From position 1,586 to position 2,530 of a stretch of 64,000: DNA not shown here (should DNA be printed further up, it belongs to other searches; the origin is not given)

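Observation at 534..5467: Bacterial NurA-like nuclease / HerA-like ATPase locus split by an unknown ORF and a repeat-flanked dehydrogenase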

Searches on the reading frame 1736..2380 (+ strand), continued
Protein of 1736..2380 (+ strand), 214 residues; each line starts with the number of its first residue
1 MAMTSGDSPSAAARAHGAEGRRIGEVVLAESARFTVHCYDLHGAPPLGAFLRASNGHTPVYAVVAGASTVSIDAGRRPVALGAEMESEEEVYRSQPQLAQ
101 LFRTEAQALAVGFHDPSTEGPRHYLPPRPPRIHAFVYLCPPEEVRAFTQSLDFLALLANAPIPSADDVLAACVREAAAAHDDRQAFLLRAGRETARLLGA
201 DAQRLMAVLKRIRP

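Call 33: fold_search(model_id=the predicted structure, library=pdb)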
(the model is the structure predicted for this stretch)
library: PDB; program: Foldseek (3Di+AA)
matches with E <= 10: 609; with E <= 0.001: 52
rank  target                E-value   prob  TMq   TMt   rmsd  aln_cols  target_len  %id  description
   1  9x1l_A                1.2e-06  1.00  0.41  0.17   5.3       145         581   15  The cryo-EM structure of HerA-NurA complex with AMPPNP from Thermococcus kodakarensis (released 2026-02-04)
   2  4d2i_A                4.1e-06  1.00  0.41  0.20   5.5       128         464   13  Crystal structure of the HerA hexameric DNA translocase from Sulfolobus solfataricus bound to AMP-PNP (released 2014-12-03)
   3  9x1m_A                4.1e-06  1.00  0.43  0.17   5.2       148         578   14  The cryo-EM structure of HerA-NurA complex with AMPPNP and dsDNA from Thermococcus kodakarensis (released 2026-02-04)
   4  4d2i_B                5.5e-06  1.00  0.41  0.20   5.2       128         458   15  Crystal structure of the HerA hexameric DNA translocase from Sulfolobus solfataricus bound to AMP-PNP (released 2014-12-03)
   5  9c1n_R                6.6e-06  1.00  0.41  0.16   2.5       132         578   14  HerA-DUF4297 assembly 2 (released 2025-06-04)
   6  8zit_Q                9.3e-06  1.00  0.41  0.16   2.8       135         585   12  DUF4297-HerA complex with DNA and ATPgamaS (released 2025-03-12)
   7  8ziq_N                1.1e-05  1.00  0.41  0.16   2.9       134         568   13  HerA-DUF4297 complex with DNA (released 2025-03-12)
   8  8zir_R                1.1e-05  1.00  0.41  0.17   3.0       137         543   12  DUF4297-HerA complex (released 2025-03-12)
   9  8ziq_M                1.2e-05  1.00  0.39  0.15   6.3       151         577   12  HerA-DUF4297 complex with DNA (released 2025-03-12)
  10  8zir_O                1.9e-05  1.00  0.37  0.15   5.8       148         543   11  DUF4297-HerA complex (released 2025-03-12)
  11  8zir_N                2.2e-05  1.00  0.40  0.17   2.9       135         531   12  DUF4297-HerA complex (released 2025-03-12)
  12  8ziq_O                2.3e-05  1.00  0.42  0.17   3.0       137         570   12  HerA-DUF4297 complex with DNA (released 2025-03-12)
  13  8zir_M                2.5e-05  1.00  0.38  0.16   5.7       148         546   11  DUF4297-HerA complex (released 2025-03-12)
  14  9c1m_Q                2.8e-05  1.00  0.41  0.16   2.7       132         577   15  HerA-DUF assembly 1 (released 2025-06-04)
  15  8sub_M                2.9e-05  1.00  0.39  0.16   3.1       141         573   16  E. coli SIR2-HerA complex (dodecamer SIR2 pentamer HerA) (released 2023-12-27)
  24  8wiv_D                7.4e-05  1.00  0.38  0.14   7.9       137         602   15  Cryo-EM structure of a bacterial protein (released 2024-09-11)
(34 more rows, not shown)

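Call 37: find_related_loci(query=A2, collection=genome_contigs, flank=10000)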
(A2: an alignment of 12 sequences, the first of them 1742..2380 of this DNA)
Query A2 (212 aa) in genome_contigs; peptide patterns used: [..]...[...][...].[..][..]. (x = any residue, [..] = any of these).
148 stretches matched a pattern; 133 encode a relative of the query (tblastn E <= 1e-3); the best 80 are kept; 80 distinct loci.
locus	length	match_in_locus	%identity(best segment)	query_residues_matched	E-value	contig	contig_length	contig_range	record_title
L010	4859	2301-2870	54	20-211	2e-66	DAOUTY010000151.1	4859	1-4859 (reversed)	MAG TPA_asm: Chloroflexota bacterium isolate CSMAG_809 CSMAG_809_k141_508310_length_4859_cov_269.5986, whole genome shot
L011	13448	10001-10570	55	20-211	2e-64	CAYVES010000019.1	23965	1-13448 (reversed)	MAG TPA_asm: uncultured Dehalococcoidia bacterium isolate SRP214966_co5_396 genome assembly, contig: NODE_1545_length_23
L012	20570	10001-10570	52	20-211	1e-63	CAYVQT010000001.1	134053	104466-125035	MAG TPA_asm: uncultured Dehalococcoidia bacterium isolate binchicken_co334_130 genome assembly, contig: NODE_135_length_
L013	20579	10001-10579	50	20-211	9e-64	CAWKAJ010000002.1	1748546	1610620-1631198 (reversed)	MAG: uncultured Chloroflexia bacterium isolate MFD03726.bin.1.10 genome assembly, contig: contig_31094, whole genome sho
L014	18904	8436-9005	53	20-211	1e-63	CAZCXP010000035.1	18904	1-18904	MAG TPA_asm: uncultured Dehalococcoidia bacterium isolate binchicken_co89_461 genome assembly, contig: NODE_5178_length_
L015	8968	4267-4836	53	20-211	6e-63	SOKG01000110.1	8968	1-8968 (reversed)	MAG: Dehalococcoidia bacterium isolate E44_bin56 NODE_3673_length_8968_cov_5.661169, whole genome shotgun sequence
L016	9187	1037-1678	44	6-211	7e-62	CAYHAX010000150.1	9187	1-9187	MAG TPA_asm: uncultured Dehalococcoidia bacterium isolate ERP119294_co2_375 genome assembly, contig: k141_4060446, whole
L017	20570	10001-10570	52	20-211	3e-61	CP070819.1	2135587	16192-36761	MAG: Dehalococcoidia bacterium isolate bin1158 chromosome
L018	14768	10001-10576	47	20-211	3e-61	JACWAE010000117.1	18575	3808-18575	MAG: Dehalococcoidia bacterium isolate B_CHL_03 k141_209706, whole genome shotgun sequence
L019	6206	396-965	51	20-211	4e-60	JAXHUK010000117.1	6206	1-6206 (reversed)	MAG: Chloroflexota bacterium isolate MAG49_tar_biofilm MAG49_117, whole genome shotgun sequence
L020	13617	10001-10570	48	20-211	2e-59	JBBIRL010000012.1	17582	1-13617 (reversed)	MAG: Dehalococcoidia bacterium isolate CYF170214_bin_349 NODE_3689_length_17582_cov_4.915673, whole genome shotgun seque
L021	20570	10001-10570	54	20-212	1e-59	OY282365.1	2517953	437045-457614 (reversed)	MAG: uncultured Dehalococcoidia bacterium isolate fd47c038-abb2-4c05-9cdb-6b11942eec52 genome assembly, chromosome: 1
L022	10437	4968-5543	51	19-211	9e-59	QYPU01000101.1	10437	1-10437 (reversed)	MAG: Dehalococcoidia bacterium isolate PowLak16_MAG20 c_000000018628, whole genome shotgun sequence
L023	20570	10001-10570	50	20-211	1e-58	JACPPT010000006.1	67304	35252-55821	MAG: Chloroflexi bacterium isolate NC_groundwater_634_Ag_B-0.1um_53_56 B_1_S1_Biohub_coassembly_k141_251514, whole genom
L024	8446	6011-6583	49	20-211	1e-58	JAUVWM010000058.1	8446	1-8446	MAG: Dehalococcoidaceae bacterium isolate CSMAG_1190 CSMAG_1190_k127_2213221_length_8446_cov_34.0034, whole genome shotg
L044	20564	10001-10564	51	20-210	4e-51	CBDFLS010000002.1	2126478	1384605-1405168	MAG: Dehalococcoidia bacterium isolate df57f459-227b-4f39-ad12-54dc11208998 genome assembly, contig: contig_2, whole gen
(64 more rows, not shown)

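Call 50: find_encoding_contigs(protein=P0080, flank=6000, max_places=2)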
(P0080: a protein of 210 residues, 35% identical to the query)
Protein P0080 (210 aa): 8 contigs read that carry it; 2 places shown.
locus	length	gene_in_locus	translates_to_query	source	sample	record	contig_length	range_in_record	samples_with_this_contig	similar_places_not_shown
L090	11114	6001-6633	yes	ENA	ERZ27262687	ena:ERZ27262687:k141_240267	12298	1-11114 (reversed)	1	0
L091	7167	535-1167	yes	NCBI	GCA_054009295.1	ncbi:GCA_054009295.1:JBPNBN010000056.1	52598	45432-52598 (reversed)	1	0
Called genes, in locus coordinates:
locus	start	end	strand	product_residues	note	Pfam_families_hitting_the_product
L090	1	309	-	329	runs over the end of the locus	PF00389:2-Hacid_dh, PF02826:2-Hacid_dh_C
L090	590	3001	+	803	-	PF20437:LonC_helical, PF13654:AAA_32, PF20436:LonB_AAA-LID, PF05362:Lon_C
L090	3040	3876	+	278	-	PF01875:Memo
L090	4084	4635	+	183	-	PF00156:Pribosyltran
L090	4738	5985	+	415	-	PF09376:NurA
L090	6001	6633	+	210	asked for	-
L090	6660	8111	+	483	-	PF03816:LytR_cpsA_psr, PF13399:LytR_C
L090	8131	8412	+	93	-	-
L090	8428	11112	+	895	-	?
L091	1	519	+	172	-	?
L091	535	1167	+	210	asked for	-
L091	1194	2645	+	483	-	PF03816:LytR_cpsA_psr, PF13399:LytR_C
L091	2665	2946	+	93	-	-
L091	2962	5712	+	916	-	PF00912:Transgly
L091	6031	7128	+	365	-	PF07894:SACK1 (faint), PF13091:PLDc_2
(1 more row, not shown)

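Call 51: find_encoding_contigs(protein=P0077, flank=6000, max_places=2)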
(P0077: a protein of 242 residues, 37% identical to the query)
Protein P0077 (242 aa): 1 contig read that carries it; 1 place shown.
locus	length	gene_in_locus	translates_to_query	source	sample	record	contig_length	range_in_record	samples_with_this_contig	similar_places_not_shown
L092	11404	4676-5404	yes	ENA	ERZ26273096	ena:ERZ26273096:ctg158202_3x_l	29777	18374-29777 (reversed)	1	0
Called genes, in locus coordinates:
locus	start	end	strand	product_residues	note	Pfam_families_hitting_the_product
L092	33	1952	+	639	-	PF08439:Peptidase_M3_N, PF01432:Peptidase_M3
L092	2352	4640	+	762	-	PF07944:Beta-AFase-like_GH127_cat, PF20736:Glyco_hydro127M, PF20620:DUF6805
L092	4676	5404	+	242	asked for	-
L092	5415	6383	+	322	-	PF05448:AXE1 (weak), PF01738:DLH, PF12146:Hydrolase_4, PF00561:Abhydrolase_1 (weak), PF12697:Abhydrolase_6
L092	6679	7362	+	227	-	-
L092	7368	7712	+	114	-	PF13601:HTH_34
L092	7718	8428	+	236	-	PF07099:DUF1361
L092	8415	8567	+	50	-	-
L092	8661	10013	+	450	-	-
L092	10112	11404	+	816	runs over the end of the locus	-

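Call 53: search_protein_representatives(alignment_id=A1)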
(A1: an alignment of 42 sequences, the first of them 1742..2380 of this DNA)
Query: 42 sequences, 200 profile positions. Proteins with E-value up to 0.001 (for the whole library): 1133; up to 1e-10: 813; up to 1e-30: 328. The best 150 are listed.
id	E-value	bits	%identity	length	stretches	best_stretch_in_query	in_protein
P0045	3.7e-82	291.0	-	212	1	7-199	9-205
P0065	2.9e-78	278.2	-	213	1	8-199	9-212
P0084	1.3e-75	269.6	-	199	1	7-199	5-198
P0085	6.5e-75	267.3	-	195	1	5-198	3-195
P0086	1.2e-73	263.1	-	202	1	4-199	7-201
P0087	2.5e-72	258.9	-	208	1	6-199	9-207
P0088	7.7e-72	257.3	-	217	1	9-199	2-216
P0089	1.4e-71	256.4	-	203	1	5-199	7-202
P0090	9.1e-71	253.8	-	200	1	5-199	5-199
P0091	1.3e-70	253.3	-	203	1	4-198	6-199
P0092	2.6e-70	252.3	-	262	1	8-199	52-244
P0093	2.8e-70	252.2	-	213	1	6-199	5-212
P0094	2.2e-69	249.3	-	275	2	6-105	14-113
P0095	5.7e-69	247.9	-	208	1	8-199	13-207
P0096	7.1e-69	247.6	-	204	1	8-199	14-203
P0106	4.8e-64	231.8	-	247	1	4-199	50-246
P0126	1.8e-59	216.9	-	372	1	7-198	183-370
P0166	3.0e-54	199.8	-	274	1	8-199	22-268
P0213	1.6e-48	181.2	-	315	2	6-103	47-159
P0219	8.6e-48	178.8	-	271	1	7-149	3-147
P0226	2.7e-47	177.2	-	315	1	8-198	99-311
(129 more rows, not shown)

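Call 55: find_homologous_proteins(query=A1, max_evalue=0.001)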
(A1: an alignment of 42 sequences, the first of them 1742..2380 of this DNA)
Query A1 (42 sequences) (212 aa, profile of the alignment): 818 proteins with E <= 0.001 among 8000 candidates; the best 120 are listed.
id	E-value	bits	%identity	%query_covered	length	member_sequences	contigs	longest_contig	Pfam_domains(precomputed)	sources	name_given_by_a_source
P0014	9.0e-87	308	55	91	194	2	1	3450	PF09378.17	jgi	-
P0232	2.1e-86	307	52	91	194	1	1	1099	-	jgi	jgi:hypothetical protein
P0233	4.3e-86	305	55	91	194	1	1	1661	PF09378.17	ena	-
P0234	8.3e-86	305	53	91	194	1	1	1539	-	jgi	jgi:hypothetical protein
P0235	3.2e-85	303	53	91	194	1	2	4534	-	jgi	-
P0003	8.1e-84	298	88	93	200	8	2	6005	-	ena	-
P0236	9.0e-84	298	49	91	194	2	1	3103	-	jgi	-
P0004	1.0e-83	298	81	91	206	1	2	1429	-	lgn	-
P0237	1.1e-83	298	51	91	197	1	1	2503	-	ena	-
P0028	1.3e-83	297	55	92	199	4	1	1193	-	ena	-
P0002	3.7e-83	296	92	92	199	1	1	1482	-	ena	-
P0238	4.6e-83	296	52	91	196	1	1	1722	-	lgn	-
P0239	5.4e-83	295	51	91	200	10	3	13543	-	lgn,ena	-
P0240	5.5e-83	295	50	91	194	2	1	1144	-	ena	-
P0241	5.7e-83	295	49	91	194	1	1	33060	-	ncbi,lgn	-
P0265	1.1e-75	272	49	92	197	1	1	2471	PF09378.17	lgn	-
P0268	1.7e-75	271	50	92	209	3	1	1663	PF09378.17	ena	-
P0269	2.6e-75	270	44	93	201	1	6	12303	PF09378.17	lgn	-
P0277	2.1e-74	267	45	90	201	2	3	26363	PF09378.17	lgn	-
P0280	1.6e-73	264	45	93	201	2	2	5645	PF09378.17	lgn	-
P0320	2.1e-67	244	41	90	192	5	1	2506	PF09378.17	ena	-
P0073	6.0e-67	243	40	90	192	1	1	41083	-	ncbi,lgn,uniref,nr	ncbi:hypothetical protein CSA56_03125 [candidate division KSB3 bacterium]|uniref:Helicase HerA barre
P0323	6.4e-67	243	44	92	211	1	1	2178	PF09378.17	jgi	jgi:hypothetical protein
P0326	2.0e-66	241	38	99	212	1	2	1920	PF09378.17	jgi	jgi:hypothetical protein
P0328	3.7e-66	240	43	92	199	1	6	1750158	-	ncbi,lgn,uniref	ncbi:hypothetical protein [Dehalogenimonas sp. 4OHTPN]|uniref:Helicase HerA barrel domain-containing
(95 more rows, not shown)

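Call 65: search_protein_families(library=pfam, proteins=[L021:6305-8209:+, L023:3365-4612:-, L001:336-1475:+], max_evalue=0.001)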
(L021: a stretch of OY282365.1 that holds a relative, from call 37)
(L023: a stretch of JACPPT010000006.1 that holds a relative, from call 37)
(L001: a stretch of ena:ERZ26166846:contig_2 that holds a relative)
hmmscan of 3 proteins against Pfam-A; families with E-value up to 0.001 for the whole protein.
L021:6305-8209:+ (634 aa): 7 families
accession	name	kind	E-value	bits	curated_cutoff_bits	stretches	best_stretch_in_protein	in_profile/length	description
PF00009.33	GTP_EFTU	-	4e-34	118.3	26.5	1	17-180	5-186/188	Elongation factor Tu GTP binding domain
PF09107.17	SelB-wing_3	-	1.6e-19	69.6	23.2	1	589-633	3-47/47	Elongation factor SelB, winged helix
PF03144.31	GTP_EFTU_D2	-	3e-13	50.4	30.3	1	206-273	1-73/73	Elongation factor Tu domain 2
PF25461.1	Beta-barrel_SelB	-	4.7e-13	49.7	27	1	292-369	8-79/80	Selenocysteine-specific elongation factor, beta-barrel domain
PF09106.17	SelB-wing_2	-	4.9e-10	39.8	22.3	1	463-514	3-56/57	Elongation factor SelB, winged helix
PF01926.29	MMR_HSR1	-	3.9e-07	30.6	21.9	1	18-114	2-100/113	50S ribosome-binding GTPase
PF03143.23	GTP_EFTU_D3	-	0.00097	19.9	27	0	323-365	62-104/106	Elongation factor Tu C-terminal domain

L023:3365-4612:- (415 aa): 2 families
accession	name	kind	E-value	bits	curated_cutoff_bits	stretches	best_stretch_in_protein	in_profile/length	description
PF04055.27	Radical_SAM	-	2.1e-29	103.2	29.5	1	11-181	2-164/166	Radical SAM superfamily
PF06969.22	HemN_C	-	2.1e-16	60.2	24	1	331-391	7-67/67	HemN C-terminal domain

L001:336-1475:+ (379 aa): 3 families
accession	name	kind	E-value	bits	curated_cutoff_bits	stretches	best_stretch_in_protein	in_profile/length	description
PF02812.23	ELFV_dehydrog_N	-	3.3e-28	98.4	25.3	1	50-156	21-128/129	Glu/Leu/Phe/Val dehydrogenase, dimerisation domain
PF00208.27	ELFV_dehydrog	-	4e-25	89.4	23.4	2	228-373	81-236/241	Glutamate/Leucine/Phenylalanine/Valine dehydrogenase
PF00670.27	AdoHcyase_NAD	-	0.00055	20.5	27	0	192-264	16-86/162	S-adenosyl-L-homocysteine hydrolase, NAD binding domain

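Call 75: search_protein_families(library=pfam, proteins=[P0126, P0226, P0213, P0094, P0166, P0219, P0092, P0106], max_evalue=0.01)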
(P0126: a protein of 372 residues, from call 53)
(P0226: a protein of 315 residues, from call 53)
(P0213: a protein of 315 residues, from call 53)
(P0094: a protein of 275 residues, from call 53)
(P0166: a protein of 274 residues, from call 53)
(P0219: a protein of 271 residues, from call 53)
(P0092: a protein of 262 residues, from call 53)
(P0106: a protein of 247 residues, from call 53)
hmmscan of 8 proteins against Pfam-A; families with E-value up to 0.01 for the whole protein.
P0126 (372 aa): 2 families
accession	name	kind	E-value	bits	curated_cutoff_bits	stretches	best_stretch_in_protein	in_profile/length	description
PF09376.16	NurA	-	1.4e-13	51.4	21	1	13-105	152-248/254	NurA domain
PF09378.16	HAS-barrel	-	4.4e-06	27.1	25.2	1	187-265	1-79/90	HAS barrel domain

P0226 (315 aa): 0 families

P0213 (315 aa): 0 families

P0094 (275 aa): 0 families

P0166 (274 aa): 0 families

P0219 (271 aa): 2 families
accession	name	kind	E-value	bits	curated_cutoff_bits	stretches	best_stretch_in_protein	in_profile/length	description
PF13458.12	Peripla_BP_6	-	3.5e-09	37.2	31.7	1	145-248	241-339/343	Periplasmic binding protein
PF09378.16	HAS-barrel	-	0.0022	18.5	25.2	1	7-98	1-86/90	HAS barrel domain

P0092 (262 aa): 0 families

P0106 (247 aa): 0 families

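Call 80: find_encoding_contigs(protein=P0328, flank=5000, max_places=2)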
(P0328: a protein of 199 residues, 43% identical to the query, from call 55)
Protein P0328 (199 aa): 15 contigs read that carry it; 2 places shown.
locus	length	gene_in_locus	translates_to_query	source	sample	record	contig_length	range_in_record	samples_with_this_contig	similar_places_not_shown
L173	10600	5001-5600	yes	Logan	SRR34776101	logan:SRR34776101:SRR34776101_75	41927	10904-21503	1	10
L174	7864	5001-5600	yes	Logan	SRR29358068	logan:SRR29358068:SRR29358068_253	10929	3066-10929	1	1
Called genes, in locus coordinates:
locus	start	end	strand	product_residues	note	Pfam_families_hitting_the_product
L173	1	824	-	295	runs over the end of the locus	PF02219:MTHFR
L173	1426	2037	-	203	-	PF01810:LysE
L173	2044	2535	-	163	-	PF04461:YajQ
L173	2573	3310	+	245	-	PF00753:Lactamase_B, PF19583:ODP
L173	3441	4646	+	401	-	PF09376:NurA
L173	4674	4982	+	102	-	-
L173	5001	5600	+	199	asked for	-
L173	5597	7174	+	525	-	PF09378:HAS-barrel (weak), PF01935:DUF87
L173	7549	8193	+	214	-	PF13302:Acetyltransf_3, PF00583:Acetyltransf_1 (weak)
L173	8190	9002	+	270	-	PF01734:Patatin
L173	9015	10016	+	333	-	PF00005:ABC_tran, PF13304:AAA_21 (faint), PF13732:DrrA1-3_C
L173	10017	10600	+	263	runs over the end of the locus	PF01061:ABC2_membrane, PF12698:ABC2_membrane_3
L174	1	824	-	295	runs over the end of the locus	PF02219:MTHFR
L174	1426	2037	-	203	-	PF01810:LysE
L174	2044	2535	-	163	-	PF04461:YajQ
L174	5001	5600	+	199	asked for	-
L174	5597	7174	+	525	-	PF09378:HAS-barrel (weak), PF01935:DUF87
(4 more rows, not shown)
